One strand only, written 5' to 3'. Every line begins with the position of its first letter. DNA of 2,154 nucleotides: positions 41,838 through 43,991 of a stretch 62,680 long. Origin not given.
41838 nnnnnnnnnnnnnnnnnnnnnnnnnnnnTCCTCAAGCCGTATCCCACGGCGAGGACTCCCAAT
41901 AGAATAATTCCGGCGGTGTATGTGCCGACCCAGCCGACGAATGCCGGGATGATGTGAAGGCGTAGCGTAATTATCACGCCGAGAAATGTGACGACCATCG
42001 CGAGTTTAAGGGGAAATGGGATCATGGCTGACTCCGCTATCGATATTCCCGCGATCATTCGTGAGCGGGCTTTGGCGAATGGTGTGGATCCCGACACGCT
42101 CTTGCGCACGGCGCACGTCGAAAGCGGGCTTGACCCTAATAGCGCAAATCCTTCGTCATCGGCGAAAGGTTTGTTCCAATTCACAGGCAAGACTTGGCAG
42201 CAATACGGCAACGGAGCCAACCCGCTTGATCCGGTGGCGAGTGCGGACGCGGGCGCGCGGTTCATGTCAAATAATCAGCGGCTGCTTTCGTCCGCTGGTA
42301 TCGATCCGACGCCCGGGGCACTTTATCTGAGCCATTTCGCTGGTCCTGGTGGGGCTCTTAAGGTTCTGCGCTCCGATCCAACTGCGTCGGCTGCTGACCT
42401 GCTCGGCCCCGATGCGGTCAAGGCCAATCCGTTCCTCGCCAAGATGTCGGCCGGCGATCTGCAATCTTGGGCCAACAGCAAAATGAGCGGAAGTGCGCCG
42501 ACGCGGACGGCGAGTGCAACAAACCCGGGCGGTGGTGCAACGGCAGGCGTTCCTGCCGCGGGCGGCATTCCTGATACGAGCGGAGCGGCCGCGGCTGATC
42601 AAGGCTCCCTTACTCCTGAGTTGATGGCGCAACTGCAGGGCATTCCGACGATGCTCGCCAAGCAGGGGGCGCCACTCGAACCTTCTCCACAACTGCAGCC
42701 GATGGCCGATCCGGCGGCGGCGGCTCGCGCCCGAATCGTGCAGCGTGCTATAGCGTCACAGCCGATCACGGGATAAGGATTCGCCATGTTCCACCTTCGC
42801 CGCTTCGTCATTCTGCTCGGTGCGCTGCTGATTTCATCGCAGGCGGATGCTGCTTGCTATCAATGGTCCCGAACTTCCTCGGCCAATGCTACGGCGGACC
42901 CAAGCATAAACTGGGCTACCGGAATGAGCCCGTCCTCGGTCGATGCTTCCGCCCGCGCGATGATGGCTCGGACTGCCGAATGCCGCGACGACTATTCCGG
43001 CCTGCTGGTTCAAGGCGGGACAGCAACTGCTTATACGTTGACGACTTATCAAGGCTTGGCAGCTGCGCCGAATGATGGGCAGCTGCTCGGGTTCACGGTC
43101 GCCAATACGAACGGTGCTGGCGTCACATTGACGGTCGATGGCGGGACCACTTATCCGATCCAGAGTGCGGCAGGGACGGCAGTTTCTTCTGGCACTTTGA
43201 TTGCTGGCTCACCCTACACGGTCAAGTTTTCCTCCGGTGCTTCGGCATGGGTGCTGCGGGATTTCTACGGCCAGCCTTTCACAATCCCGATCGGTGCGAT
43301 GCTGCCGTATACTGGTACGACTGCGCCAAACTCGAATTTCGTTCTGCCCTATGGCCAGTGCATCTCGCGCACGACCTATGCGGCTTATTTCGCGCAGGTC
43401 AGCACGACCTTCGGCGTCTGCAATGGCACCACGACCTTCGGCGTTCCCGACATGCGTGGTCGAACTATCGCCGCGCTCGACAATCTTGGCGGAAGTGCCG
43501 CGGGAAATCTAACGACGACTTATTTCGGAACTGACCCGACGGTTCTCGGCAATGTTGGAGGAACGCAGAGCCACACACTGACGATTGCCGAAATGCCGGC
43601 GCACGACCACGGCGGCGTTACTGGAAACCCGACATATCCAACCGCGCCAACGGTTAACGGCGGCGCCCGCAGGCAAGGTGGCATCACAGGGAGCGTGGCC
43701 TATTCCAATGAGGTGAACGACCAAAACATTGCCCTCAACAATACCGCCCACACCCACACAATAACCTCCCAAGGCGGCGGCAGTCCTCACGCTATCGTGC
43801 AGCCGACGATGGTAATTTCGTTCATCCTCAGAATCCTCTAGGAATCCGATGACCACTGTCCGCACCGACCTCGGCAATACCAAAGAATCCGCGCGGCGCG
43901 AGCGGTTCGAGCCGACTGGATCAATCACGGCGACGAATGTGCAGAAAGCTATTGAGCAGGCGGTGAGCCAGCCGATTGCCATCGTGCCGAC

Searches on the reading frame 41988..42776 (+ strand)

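Call 39: search_protein_families(library=pfam, proteins=[window:41988-42776:+], max_evalue=0.001)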
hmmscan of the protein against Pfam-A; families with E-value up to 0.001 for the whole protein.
window:41988-42776:+ (262 aa): 1 family
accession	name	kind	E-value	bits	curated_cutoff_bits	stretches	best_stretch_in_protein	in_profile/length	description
PF01464.25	SLT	-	1e-08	35.2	21.3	1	24-98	3-81/117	Transglycosylase SLT domain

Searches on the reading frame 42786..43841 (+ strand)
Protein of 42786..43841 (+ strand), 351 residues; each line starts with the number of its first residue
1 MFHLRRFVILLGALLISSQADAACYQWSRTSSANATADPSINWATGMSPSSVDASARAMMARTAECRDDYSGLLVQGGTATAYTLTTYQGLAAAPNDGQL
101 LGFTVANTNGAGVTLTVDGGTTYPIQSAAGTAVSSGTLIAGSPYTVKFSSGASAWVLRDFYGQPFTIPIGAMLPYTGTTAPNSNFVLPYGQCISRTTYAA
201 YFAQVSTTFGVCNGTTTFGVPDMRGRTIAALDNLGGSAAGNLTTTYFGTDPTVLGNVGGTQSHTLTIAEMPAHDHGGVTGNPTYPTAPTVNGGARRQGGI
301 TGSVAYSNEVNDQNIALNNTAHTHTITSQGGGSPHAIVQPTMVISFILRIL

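Call 39: search_protein_families(library=pfam, proteins=[window:42786-43841:+], max_evalue=0.001)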
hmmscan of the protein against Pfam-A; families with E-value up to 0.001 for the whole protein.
window:42786-43841:+ (351 aa): 1 family
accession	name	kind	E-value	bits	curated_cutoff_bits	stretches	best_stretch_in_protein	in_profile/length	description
PF07484.17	Collar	-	1.7e-12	47.5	24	1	170-228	1-57/57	Phage Tail Collar Domain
